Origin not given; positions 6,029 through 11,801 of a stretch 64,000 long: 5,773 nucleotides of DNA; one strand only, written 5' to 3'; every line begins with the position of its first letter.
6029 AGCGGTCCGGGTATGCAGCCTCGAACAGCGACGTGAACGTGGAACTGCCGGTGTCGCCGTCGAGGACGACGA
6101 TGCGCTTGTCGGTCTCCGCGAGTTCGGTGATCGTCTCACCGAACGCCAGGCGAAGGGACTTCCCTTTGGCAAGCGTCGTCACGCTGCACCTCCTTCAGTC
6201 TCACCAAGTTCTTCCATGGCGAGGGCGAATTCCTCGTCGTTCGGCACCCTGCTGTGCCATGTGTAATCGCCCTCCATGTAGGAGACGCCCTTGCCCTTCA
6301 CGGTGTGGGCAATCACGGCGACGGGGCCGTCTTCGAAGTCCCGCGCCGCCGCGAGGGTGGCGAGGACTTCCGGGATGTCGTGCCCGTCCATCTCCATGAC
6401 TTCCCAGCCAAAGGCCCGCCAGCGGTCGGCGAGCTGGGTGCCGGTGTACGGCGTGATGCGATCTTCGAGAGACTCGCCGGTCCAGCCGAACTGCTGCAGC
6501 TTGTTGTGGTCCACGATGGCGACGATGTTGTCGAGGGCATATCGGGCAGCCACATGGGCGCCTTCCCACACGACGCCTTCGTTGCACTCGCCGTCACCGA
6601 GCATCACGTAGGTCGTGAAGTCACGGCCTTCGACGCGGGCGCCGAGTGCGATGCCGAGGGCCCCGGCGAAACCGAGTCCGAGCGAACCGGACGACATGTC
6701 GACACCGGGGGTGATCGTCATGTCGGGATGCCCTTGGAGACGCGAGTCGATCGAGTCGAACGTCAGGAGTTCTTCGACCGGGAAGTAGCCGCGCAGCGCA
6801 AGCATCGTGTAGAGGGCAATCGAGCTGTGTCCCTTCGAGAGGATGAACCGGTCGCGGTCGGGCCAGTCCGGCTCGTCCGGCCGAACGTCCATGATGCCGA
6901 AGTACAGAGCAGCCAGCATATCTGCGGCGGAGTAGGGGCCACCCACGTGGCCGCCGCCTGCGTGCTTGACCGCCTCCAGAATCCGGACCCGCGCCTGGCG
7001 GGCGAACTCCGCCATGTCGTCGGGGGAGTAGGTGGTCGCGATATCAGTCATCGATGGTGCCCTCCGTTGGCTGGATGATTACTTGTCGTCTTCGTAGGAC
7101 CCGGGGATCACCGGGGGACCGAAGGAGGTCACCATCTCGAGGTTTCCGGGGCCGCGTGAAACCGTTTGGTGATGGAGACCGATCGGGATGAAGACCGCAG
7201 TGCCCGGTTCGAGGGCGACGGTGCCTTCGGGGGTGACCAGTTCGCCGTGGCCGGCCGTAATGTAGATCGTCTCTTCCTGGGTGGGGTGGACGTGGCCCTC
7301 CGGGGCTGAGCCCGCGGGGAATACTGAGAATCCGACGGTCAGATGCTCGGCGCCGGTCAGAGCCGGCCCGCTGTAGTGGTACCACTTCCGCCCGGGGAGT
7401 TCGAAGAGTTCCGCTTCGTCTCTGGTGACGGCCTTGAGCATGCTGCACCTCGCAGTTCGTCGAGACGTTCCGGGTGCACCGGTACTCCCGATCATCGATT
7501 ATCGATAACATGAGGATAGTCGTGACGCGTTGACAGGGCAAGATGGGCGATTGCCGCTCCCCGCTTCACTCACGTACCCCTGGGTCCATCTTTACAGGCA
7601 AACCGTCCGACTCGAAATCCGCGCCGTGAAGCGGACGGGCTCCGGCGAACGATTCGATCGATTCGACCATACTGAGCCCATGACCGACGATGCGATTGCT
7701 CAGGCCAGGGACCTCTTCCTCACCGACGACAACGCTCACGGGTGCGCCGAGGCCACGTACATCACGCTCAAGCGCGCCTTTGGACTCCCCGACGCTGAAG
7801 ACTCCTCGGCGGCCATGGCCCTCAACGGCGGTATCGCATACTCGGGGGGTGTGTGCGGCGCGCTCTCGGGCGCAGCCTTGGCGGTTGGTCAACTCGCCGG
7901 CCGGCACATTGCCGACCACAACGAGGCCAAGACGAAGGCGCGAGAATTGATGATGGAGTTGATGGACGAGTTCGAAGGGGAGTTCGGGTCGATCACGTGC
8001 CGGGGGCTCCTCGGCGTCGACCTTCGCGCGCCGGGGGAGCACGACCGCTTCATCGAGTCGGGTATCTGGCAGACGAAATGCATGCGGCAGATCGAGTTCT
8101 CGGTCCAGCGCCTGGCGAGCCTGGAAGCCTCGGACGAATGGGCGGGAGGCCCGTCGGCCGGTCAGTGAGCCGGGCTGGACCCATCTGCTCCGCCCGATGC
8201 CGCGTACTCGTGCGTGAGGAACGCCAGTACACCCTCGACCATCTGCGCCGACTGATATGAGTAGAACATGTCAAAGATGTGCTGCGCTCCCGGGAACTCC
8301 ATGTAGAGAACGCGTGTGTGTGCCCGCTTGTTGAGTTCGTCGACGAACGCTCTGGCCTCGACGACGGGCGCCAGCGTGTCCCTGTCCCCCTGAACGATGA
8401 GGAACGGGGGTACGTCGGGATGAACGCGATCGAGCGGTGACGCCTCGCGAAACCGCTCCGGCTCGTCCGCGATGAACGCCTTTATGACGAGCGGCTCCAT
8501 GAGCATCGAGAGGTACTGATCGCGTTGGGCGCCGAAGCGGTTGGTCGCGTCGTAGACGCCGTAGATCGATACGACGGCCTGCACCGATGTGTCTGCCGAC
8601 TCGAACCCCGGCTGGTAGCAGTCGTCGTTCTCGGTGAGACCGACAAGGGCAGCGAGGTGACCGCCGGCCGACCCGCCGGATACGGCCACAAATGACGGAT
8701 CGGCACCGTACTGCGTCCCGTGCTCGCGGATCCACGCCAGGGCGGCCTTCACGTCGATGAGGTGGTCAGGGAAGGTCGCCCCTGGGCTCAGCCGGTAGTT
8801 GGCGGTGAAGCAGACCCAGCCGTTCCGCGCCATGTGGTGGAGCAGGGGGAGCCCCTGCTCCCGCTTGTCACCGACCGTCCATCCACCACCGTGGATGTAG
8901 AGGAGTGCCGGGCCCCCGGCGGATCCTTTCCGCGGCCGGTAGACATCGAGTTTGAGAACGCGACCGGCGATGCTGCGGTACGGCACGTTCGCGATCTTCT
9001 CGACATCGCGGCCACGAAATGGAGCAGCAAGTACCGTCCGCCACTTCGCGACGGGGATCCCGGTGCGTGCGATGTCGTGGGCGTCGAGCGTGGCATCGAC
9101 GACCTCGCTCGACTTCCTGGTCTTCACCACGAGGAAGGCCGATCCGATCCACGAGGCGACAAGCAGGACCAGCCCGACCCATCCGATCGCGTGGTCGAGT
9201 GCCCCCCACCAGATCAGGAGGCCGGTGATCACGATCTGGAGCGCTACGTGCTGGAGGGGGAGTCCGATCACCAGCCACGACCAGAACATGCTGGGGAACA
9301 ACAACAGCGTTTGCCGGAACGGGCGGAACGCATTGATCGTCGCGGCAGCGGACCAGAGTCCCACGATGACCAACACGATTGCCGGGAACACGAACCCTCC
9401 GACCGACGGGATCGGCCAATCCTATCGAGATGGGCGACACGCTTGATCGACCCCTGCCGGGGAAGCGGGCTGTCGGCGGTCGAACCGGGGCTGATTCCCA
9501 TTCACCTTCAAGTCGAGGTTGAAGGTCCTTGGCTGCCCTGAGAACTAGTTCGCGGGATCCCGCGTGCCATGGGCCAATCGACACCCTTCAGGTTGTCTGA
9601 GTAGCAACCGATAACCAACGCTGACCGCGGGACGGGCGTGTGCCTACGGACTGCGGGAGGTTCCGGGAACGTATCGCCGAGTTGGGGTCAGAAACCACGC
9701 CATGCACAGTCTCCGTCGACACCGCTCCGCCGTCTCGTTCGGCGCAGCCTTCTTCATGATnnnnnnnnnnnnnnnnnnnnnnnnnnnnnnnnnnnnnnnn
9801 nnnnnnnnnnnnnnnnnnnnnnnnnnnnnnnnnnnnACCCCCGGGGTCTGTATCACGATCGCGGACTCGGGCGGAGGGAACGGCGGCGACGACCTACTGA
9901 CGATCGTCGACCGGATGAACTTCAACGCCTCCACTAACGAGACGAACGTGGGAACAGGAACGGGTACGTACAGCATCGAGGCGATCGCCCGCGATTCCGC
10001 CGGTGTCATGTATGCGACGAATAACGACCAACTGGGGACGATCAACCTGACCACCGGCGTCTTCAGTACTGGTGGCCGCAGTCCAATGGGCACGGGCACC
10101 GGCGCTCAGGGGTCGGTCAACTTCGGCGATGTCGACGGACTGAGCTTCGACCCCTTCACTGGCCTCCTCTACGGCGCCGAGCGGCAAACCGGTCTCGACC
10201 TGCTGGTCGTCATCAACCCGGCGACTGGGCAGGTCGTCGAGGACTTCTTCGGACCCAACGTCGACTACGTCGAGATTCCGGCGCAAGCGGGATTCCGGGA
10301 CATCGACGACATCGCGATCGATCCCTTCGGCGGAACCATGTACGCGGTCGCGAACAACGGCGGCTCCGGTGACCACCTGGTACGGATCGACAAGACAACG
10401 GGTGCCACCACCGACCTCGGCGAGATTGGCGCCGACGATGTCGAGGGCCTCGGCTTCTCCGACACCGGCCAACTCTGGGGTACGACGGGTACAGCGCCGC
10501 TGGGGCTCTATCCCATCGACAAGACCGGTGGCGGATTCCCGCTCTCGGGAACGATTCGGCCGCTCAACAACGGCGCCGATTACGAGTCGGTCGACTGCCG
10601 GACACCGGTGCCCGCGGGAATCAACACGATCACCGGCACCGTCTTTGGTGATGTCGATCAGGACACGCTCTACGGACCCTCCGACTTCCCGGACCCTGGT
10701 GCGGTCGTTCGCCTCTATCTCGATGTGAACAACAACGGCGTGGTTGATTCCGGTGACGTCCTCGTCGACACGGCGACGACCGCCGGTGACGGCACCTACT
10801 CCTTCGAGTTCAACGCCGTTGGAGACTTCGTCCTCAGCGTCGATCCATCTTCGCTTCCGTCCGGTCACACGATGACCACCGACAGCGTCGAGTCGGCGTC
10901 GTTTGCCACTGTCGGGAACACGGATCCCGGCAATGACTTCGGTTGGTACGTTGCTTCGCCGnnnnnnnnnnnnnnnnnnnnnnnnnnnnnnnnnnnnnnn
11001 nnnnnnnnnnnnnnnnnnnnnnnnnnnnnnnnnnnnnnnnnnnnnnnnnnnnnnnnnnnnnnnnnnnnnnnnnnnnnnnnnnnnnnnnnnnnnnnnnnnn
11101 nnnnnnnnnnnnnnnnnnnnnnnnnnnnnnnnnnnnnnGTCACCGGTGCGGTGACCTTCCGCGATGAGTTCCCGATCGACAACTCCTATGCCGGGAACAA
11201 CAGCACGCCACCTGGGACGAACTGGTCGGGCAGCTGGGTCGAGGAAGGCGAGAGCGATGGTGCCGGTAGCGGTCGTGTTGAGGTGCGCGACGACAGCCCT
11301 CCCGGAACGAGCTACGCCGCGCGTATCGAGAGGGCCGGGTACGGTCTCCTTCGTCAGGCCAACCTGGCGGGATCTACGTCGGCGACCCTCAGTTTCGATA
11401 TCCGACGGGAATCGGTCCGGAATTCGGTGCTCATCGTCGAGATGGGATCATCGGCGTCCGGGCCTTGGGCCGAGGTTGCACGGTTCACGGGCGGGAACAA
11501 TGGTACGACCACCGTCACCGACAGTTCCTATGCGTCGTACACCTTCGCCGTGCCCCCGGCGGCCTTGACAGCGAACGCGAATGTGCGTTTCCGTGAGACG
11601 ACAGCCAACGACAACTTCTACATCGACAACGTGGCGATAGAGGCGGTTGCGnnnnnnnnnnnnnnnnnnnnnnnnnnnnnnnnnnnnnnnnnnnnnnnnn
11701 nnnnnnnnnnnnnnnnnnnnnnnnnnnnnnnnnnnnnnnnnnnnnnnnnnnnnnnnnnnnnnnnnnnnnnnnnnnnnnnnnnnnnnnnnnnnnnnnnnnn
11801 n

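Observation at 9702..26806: A single ~5,700-aa sortase-anchored surface protein built from 38 tandem two-Cys repeats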

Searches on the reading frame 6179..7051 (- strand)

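Call 12: search_protein_families(library=pfam, max_evalue=0.00001, proteins=[window:6179-7051:-])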
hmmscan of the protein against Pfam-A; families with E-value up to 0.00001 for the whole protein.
window:6179-7051:- (290 aa): 3 families
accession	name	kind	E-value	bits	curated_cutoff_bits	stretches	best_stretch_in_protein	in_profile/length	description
PF00456.26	Transketolase_N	-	1.4e-50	172.7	22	1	17-283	6-276/334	Transketolase, thiamine diphosphate binding domain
PF00676.26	E1_dh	-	1.4e-08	34.5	22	1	121-239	100-210/300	Dehydrogenase E1 component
PF13292.11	DXP_synthase_N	-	8.8e-06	25.6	21.2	0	9-184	14-172/274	1-deoxy-D-xylulose-5-phosphate synthase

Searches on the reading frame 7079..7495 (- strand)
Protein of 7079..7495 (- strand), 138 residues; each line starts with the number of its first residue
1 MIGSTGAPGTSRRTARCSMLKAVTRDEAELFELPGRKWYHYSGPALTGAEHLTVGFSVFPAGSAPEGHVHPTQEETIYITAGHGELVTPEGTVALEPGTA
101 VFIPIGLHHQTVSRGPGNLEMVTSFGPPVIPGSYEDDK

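Call 12: search_protein_families(library=pfam, max_evalue=0.00001, proteins=[window:7079-7495:-])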
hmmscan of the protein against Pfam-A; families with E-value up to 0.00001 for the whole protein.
window:7079-7495:- (138 aa): 1 family
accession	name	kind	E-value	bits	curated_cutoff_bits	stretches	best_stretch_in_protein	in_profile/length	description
PF07883.17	Cupin_2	-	8.2e-11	41.9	27.2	1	58-123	4-68/70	Cupin domain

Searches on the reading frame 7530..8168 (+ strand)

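Call 12: search_protein_families(library=pfam, max_evalue=0.00001, proteins=[window:7530-8168:+])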
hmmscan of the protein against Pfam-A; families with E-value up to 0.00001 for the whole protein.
window:7530-8168:+ (212 aa): 1 family
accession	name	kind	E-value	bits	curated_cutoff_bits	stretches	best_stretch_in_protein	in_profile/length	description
PF09719.15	C_GCAxxG_C_C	-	2.6e-19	69.9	27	1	72-194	3-114/118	Putative redox-active protein (C_GCAxxG_C_C)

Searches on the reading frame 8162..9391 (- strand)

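Call 12: search_protein_families(library=pfam, max_evalue=0.00001, proteins=[window:8162-9391:-])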
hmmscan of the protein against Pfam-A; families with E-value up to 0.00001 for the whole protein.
window:8162-9391:- (409 aa): 4 families
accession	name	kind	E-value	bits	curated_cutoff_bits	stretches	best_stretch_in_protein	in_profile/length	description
PF20434.5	BD-FAE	-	1.3e-46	159.3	26.8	1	148-353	1-215/215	BD-FAE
PF07859.19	Abhydrolase_3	-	1.9e-28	100.1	25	1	163-373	1-208/210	alpha/beta hydrolase fold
PF00326.27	Peptidase_S9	-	1.5e-13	51.2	22.6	1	213-393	44-207/213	Prolyl oligopeptidase family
PF00135.34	COesterase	-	3.8e-12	46.4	27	1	146-253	86-203/515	Carboxylesterase family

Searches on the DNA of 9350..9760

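Call 84: search_rna_families(source=window, start=9350, end=9760, threshold=evalue, max_evalue=1)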
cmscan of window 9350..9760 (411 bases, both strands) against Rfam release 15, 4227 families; matches with E-value up to 1: 0.
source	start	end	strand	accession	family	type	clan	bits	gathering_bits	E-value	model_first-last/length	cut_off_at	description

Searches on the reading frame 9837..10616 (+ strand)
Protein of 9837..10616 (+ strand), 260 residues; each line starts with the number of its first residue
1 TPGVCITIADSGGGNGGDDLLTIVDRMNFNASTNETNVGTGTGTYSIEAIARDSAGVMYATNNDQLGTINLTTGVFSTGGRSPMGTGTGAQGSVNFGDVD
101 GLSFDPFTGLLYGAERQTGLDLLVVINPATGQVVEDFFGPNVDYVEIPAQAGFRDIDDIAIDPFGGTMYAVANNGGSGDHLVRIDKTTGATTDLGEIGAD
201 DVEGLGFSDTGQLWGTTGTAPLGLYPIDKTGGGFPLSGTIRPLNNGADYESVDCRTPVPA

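Call 66: search_protein_families(library=pfam, max_evalue=10, proteins=[window:9837-10616:+])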
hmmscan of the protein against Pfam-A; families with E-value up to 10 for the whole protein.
window:9837-10616:+ (260 aa): 1 family
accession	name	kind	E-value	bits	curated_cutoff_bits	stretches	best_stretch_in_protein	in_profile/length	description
PF14339.12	DUF4394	-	0.00012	21.9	29.6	1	158-205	181-229/230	Domain of unknown function (DUF4394)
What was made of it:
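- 9846..10601 (+): Head module 1 (aa 49-300): all-beta, propeller-like domain bracketed by the only two non-repeat Cys (C50, C299). The only Pfam hit is sub-threshold DUF4394 (21.9 vs 29.6 bits, call 66).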

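Call 68: search_solved_structures(query=window:9837-10616:+, max_evalue=10, show_alignments=2)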
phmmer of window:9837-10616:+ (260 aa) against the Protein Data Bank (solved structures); distinct sequences matched with E-value up to 10: 1.
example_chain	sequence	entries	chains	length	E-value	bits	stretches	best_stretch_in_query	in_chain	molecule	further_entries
3ww8_A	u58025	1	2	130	5.4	9.7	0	31-74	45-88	Pizza3 protein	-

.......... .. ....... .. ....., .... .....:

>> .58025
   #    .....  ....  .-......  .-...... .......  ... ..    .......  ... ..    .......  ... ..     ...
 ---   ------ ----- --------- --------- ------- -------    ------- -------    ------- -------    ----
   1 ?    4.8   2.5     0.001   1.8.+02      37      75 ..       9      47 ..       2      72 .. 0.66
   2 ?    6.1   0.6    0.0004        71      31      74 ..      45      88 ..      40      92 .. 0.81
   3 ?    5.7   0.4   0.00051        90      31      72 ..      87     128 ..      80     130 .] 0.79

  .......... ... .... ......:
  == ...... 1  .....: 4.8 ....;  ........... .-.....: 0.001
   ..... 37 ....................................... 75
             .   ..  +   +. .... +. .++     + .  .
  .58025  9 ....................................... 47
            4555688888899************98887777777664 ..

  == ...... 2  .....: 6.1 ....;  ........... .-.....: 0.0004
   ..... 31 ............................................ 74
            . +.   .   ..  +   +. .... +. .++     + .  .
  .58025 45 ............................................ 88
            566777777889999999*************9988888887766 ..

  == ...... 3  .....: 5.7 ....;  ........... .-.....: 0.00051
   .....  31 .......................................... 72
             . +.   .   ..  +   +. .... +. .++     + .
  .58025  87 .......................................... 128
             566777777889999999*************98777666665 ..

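Call 82: search_protein_representatives(protein=window:9837-10616:+)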
Query: 260 residues. Proteins with E-value up to 0.001 (for the whole library): 1505; up to 1e-10: 780; up to 1e-30: 274. The best 150 are listed.
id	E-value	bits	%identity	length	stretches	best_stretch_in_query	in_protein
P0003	4.5e-121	419.9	78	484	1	2-257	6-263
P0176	1.6e-113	395.2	45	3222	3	4-255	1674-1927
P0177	9.2e-107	373.0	41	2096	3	1-255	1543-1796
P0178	4.5e-93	328.1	48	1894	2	2-255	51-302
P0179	7.2e-84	297.9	41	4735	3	15-256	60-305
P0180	2.8e-76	273.0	42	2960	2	4-255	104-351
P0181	1.9e-69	250.6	53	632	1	5-255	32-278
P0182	5.8e-69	249.1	57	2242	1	4-256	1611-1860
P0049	1.1e-68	248.1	56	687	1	4-257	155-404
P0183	3.7e-68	246.4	41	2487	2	24-257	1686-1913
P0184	4.2e-68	246.2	44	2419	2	29-252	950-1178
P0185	1.2e-67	244.7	55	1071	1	4-256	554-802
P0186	2.2e-67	243.9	39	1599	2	2-257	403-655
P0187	3.9e-66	239.8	42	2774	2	33-221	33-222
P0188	4.9e-66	239.5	46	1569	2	4-257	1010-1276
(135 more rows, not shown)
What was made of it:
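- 9846..10601 (+): The module recurs as a discrete ~250-aa unit in 1,505 cluster representatives (call 82).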

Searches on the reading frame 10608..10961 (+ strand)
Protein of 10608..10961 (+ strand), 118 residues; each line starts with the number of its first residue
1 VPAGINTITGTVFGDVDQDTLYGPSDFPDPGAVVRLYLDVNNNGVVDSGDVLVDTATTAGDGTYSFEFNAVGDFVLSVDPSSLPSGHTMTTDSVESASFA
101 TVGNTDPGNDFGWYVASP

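Call 66: search_protein_families(library=pfam, max_evalue=10, proteins=[window:10608-10961:+])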
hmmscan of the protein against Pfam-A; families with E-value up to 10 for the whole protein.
window:10608-10961:+ (118 aa): 3 families
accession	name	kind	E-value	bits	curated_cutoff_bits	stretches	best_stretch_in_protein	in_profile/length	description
PF17210.9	SdrD_B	-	0.0049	17.5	29.7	1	9-94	4-77/112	SdrD B-like domain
PF13620.12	CarboxypepD_reg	-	0.082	13.7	32.3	1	44-79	27-55/82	Carboxypeptidase regulatory-like domain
PF00404.24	Dockerin_1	-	0.28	11.8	22.9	1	38-52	2-16/57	Dockerin type I domain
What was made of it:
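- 10614..10952 (+): Head module 2 (aa 305-417): SdrD_B-like beta-sandwich. Sub-threshold SdrD_B match (E 0.0049, 17.5 vs 29.7 bits, call 66).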

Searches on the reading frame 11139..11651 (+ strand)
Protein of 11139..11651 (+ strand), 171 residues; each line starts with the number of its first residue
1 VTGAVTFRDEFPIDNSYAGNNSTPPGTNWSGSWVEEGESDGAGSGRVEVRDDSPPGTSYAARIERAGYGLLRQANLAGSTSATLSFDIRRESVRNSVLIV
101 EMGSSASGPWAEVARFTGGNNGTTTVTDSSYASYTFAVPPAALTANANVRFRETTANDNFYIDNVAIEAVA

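Call 66: search_protein_families(library=pfam, max_evalue=10, proteins=[window:11139-11651:+])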
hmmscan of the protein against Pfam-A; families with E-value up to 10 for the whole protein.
window:11139-11651:+ (171 aa): 0 families

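Call 67: search_solved_structures(query=window:11139-11651:+, max_evalue=10, show_alignments=2)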
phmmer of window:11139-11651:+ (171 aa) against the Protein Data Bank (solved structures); distinct sequences matched with E-value up to 10: 6.
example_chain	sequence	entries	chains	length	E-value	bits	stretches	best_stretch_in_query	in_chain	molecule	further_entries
1nto_A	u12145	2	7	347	0.4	13.9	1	76-145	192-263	NAD-dependent alcohol dehydrogenase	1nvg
3i4c_A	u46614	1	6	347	0.41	13.9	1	76-145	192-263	NAD-dependent alcohol dehydrogenase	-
6m3f_B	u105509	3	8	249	0.86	12.8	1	56-167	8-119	Endonuclease G, mitochondrial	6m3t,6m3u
5t1j_A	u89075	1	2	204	0.92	12.8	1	30-83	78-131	T-box transcription factor TBX21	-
6njt_A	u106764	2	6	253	1.1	12.4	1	56-167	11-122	Endonuclease G, mitochondrial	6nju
6lyf_A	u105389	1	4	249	1.2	12.3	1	61-167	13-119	Endonuclease G, mitochondrial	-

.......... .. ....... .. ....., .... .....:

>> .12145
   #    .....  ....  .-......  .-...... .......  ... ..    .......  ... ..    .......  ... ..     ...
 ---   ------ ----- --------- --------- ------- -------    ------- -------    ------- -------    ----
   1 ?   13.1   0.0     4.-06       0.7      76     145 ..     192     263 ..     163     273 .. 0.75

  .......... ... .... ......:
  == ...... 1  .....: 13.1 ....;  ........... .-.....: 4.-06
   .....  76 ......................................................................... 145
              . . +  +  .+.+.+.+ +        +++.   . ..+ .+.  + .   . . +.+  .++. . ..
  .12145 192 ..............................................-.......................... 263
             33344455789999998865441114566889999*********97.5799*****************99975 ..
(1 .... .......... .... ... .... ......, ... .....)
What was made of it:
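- On Fibrillar adhesins (signal peptide + adhesive head + repeated stalk + anchor): The head propeller has only a sub-threshold DUF4394 hit and the insert has no family (calls 66-68).
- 11124..11669 (+): Nested insert (aa 475-656): jelly-roll-like domain with no family assignment. No Pfam family (call 66) and no PDB sequence relative (call 67).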
